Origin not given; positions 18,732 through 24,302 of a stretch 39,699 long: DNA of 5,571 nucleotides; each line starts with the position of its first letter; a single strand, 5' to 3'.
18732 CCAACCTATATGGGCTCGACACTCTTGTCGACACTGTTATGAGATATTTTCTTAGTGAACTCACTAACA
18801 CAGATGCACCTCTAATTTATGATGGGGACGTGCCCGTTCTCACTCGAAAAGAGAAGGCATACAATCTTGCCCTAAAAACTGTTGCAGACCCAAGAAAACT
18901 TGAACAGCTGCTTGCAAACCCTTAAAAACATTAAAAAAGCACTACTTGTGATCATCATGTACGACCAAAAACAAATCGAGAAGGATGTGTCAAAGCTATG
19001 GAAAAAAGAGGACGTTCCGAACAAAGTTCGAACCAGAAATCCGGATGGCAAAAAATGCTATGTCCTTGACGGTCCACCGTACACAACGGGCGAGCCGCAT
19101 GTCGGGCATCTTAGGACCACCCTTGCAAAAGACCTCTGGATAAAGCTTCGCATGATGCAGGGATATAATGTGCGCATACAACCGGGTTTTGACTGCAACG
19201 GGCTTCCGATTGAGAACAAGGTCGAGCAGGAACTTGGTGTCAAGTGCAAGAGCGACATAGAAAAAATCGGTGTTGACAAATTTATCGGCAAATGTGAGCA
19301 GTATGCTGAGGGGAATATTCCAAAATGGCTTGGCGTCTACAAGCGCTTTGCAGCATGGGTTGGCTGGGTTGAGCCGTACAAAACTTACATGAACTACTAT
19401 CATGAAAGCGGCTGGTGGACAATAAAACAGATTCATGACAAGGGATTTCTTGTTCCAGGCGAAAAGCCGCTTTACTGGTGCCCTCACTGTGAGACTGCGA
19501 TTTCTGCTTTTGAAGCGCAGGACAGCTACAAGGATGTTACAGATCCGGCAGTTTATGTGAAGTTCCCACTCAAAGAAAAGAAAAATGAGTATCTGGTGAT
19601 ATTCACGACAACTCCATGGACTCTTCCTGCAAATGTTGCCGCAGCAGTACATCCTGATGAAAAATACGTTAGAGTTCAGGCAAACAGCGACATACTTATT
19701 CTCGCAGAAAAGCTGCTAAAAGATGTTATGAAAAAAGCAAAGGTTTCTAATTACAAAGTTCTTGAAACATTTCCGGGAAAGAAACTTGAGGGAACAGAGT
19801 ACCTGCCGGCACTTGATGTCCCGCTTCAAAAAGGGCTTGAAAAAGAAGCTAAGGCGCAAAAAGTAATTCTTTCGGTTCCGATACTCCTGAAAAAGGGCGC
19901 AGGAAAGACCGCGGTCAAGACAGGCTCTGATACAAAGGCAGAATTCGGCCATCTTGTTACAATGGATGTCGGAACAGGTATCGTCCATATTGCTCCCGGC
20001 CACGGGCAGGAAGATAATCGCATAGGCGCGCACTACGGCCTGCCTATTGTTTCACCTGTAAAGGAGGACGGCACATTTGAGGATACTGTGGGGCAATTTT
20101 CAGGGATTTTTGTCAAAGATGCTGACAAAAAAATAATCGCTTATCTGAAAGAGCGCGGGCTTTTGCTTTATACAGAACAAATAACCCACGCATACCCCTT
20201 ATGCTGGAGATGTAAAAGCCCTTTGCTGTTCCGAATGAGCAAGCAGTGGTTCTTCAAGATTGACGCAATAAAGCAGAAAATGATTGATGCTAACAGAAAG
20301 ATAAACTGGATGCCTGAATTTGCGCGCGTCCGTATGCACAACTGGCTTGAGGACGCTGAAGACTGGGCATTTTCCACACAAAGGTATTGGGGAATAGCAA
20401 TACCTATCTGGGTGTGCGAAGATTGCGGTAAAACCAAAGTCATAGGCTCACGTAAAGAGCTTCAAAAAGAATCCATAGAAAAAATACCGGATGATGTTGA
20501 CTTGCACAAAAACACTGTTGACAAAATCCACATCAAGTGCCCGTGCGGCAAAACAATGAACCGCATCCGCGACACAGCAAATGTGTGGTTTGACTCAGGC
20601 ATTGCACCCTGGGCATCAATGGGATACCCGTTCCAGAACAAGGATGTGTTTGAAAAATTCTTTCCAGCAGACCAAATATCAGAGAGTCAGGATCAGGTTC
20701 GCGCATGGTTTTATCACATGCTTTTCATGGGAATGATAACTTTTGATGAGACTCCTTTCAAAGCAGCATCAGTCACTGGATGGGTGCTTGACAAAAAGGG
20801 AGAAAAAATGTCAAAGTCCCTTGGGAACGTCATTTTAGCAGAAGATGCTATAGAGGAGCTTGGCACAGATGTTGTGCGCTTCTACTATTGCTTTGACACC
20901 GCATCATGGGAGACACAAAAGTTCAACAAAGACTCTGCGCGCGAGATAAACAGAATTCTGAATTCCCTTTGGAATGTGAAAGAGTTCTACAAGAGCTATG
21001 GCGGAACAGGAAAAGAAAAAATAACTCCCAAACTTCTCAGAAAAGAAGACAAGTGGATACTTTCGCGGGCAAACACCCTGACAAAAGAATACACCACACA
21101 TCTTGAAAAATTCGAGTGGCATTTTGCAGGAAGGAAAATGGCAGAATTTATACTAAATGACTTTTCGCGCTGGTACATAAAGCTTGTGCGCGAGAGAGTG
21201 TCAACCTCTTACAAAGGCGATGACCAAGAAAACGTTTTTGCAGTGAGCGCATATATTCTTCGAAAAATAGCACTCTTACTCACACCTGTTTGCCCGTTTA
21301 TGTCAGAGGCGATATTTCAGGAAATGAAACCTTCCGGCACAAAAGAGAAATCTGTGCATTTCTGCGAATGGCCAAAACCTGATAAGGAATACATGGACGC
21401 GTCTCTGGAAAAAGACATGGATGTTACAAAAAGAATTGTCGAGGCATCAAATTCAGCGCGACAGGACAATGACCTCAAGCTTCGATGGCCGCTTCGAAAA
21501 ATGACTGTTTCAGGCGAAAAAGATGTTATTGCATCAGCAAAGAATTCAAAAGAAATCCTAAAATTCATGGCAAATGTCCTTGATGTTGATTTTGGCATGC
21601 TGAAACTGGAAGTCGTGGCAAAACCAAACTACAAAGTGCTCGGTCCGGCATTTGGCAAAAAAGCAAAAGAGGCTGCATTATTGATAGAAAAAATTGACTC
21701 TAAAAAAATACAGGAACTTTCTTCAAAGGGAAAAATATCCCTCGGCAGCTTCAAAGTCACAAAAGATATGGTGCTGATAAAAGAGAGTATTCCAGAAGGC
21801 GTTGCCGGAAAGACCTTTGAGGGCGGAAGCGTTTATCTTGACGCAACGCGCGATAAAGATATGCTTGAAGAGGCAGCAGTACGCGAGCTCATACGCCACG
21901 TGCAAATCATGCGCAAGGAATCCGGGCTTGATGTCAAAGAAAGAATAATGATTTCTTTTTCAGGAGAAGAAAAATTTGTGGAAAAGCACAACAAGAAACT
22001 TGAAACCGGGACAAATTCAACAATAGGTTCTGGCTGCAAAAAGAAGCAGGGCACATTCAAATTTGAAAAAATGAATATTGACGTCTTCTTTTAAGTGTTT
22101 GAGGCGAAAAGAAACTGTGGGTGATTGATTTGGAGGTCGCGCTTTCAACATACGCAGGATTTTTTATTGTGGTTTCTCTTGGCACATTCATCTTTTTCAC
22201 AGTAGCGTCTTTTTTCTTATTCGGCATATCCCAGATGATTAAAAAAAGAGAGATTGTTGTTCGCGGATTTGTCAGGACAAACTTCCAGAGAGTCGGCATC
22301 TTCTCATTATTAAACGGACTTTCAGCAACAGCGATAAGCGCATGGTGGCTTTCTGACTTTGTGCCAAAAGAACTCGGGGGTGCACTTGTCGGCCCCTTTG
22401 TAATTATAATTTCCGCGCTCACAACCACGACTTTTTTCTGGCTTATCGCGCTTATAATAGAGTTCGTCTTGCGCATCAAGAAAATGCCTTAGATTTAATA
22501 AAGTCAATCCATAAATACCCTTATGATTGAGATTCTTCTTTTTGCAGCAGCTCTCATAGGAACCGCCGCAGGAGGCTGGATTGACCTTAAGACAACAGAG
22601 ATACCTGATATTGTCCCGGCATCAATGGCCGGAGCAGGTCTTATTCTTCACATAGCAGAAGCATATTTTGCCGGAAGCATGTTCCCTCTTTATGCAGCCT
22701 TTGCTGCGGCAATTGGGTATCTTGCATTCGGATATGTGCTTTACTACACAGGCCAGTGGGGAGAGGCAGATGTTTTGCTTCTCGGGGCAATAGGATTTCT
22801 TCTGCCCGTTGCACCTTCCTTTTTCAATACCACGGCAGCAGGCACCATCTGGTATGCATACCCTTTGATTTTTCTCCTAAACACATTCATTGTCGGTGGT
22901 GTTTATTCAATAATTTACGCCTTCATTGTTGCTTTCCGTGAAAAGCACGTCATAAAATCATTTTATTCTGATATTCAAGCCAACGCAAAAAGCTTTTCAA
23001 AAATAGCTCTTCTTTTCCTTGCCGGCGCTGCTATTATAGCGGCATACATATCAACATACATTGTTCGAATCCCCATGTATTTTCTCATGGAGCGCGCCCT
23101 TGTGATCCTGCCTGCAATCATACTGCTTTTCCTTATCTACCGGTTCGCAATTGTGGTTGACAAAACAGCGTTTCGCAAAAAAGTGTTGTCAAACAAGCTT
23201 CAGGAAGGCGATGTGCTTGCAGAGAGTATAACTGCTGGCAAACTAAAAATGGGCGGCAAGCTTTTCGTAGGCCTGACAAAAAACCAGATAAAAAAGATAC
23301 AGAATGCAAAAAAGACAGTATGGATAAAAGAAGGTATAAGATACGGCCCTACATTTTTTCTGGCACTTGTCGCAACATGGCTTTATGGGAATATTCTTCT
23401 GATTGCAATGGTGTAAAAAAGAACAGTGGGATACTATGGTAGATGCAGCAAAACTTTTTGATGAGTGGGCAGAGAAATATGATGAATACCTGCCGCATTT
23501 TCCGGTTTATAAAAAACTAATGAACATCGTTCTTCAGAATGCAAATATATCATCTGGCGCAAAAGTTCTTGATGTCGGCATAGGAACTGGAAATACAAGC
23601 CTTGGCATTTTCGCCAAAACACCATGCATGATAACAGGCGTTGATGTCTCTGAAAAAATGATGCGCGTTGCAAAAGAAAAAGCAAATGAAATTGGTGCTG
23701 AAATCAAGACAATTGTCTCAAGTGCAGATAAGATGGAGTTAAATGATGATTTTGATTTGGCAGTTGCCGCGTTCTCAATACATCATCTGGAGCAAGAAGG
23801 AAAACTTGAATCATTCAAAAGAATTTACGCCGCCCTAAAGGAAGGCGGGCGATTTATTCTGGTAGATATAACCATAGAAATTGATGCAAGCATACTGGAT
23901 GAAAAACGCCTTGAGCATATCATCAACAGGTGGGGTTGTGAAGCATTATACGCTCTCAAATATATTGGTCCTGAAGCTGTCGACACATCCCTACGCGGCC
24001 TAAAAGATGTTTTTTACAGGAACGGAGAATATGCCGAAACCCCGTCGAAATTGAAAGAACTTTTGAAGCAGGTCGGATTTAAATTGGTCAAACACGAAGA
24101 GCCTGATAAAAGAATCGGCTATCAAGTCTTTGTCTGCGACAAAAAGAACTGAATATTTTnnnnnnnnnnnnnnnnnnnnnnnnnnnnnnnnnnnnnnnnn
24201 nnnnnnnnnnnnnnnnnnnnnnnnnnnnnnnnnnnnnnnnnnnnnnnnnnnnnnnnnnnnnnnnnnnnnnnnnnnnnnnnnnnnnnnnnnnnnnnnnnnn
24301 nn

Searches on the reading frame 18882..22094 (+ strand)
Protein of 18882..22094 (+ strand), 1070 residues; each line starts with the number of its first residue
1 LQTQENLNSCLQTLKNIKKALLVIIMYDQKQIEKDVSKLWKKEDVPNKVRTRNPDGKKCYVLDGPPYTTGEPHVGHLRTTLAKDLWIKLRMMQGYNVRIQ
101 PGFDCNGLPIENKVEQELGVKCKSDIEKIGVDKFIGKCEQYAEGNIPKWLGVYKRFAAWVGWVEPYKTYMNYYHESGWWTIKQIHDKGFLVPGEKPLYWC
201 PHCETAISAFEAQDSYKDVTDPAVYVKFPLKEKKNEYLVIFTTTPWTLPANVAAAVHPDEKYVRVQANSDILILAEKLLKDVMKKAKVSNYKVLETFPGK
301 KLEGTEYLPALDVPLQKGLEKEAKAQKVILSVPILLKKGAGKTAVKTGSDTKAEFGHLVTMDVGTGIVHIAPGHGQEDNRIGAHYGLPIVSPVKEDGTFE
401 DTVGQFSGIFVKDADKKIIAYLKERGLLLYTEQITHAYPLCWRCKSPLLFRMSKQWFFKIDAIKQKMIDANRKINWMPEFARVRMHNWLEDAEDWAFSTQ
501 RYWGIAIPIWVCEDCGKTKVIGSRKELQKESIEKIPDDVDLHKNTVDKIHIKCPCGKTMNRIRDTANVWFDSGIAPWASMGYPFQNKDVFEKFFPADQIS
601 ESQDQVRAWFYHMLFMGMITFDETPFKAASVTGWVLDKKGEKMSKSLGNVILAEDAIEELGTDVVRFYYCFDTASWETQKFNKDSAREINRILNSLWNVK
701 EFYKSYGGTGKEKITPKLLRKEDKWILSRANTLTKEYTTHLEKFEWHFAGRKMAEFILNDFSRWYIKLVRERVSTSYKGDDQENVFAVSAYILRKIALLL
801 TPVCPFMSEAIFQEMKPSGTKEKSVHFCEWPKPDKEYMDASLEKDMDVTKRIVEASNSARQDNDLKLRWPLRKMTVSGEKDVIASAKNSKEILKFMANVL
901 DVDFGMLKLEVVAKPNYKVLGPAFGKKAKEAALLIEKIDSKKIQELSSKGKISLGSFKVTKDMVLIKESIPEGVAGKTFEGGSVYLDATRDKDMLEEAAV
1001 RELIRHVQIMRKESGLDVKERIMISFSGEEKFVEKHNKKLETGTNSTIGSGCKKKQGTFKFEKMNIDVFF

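Call 39: search_protein_families(library=pfam, proteins=[window:18882-22094:+], max_evalue=0.0001)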
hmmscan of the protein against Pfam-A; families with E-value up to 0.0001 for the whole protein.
window:18882-22094:+ (1070 aa): 6 families
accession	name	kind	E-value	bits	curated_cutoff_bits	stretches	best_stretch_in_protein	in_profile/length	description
PF00133.28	tRNA-synt_1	-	7e-111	371.3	22.7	1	37-673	3-405/414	tRNA synthetases class I (I, L, M and V)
PF08264.19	Anticodon_1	-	4.4e-33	114.7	25.1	1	723-873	1-146/148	Anticodon-binding domain of tRNA ligase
PF09334.17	tRNA-synt_1g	-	9.3e-24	84.3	20.1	2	567-691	246-377/391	tRNA synthetases class I (M)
PF19302.4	DUF5915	-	3.7e-23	82.5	27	1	909-1046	20-164/195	Domain of unknown function (DUF5915)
PF01406.26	tRNA-synt_1e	-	8.8e-06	25.7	27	0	636-670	247-281/301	tRNA synthetases class I (C) catalytic domain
PF01921.24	tRNA-synt_1f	-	5.9e-05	22.6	27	0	634-704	274-340/360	tRNA synthetases class I (K)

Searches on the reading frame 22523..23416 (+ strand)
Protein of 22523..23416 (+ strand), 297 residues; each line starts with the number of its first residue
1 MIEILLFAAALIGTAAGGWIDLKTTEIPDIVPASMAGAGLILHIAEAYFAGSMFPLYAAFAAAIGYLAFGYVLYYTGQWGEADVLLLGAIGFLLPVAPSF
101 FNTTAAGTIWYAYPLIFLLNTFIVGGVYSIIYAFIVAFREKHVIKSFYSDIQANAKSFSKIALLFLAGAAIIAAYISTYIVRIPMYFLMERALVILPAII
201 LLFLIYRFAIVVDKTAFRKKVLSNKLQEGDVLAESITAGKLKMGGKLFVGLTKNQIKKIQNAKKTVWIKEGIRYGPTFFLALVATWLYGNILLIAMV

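Call 39: search_protein_families(library=pfam, proteins=[window:22523-23416:+], max_evalue=0.0001)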
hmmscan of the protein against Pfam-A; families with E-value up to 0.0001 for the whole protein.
window:22523-23416:+ (297 aa): 1 family
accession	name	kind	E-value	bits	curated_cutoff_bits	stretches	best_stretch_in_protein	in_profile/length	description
PF01478.23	Peptidase_A24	-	4e-09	37.3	26.5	1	12-130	5-104/104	Type IV leader peptidase family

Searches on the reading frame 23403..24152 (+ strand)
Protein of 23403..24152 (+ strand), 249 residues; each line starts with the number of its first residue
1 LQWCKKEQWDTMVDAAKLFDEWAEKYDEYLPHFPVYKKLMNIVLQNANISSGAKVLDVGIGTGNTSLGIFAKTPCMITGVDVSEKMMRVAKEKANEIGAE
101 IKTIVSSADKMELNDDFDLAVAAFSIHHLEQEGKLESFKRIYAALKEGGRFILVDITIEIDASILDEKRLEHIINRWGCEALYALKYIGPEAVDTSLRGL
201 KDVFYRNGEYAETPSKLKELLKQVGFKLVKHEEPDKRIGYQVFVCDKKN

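Call 39: search_protein_families(library=pfam, proteins=[window:23403-24152:+], max_evalue=0.0001)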
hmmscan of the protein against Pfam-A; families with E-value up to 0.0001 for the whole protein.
window:23403-24152:+ (249 aa): 9 families
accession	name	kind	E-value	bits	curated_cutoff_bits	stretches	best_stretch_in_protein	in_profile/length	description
PF13649.12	Methyltransf_25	-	2.9e-19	70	27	1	55-149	1-97/97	Methyltransferase domain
PF08241.18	Methyltransf_11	-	1.4e-15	58.1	21.2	1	56-153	1-95/95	Methyltransferase domain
PF01209.24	Ubie_methyltran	-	3.7e-14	53.1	20.1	1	16-156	10-154/233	ubiE/COQ5 methyltransferase family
PF08242.18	Methyltransf_12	-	1.3e-13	51.9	30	1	56-151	1-98/98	Methyltransferase domain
PF02353.26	CMAS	-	3.7e-13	49.8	27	1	40-196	51-197/273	Mycolic acid cyclopropane synthetase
PF13847.12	Methyltransf_31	-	4.9e-13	49.4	27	1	49-169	1-127/145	Methyltransferase domain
PF13489.12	Methyltransf_23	-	1.2e-11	45.1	27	1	39-230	9-163/164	Methyltransferase domain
PF05175.20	MTS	-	4.3e-05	23.7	23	1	44-154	24-139/170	Methyltransferase small domain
PF06325.19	PrmA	-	4.4e-05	23.5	22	1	48-156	158-261/296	Ribosomal protein L11 methyltransferase (PrmA)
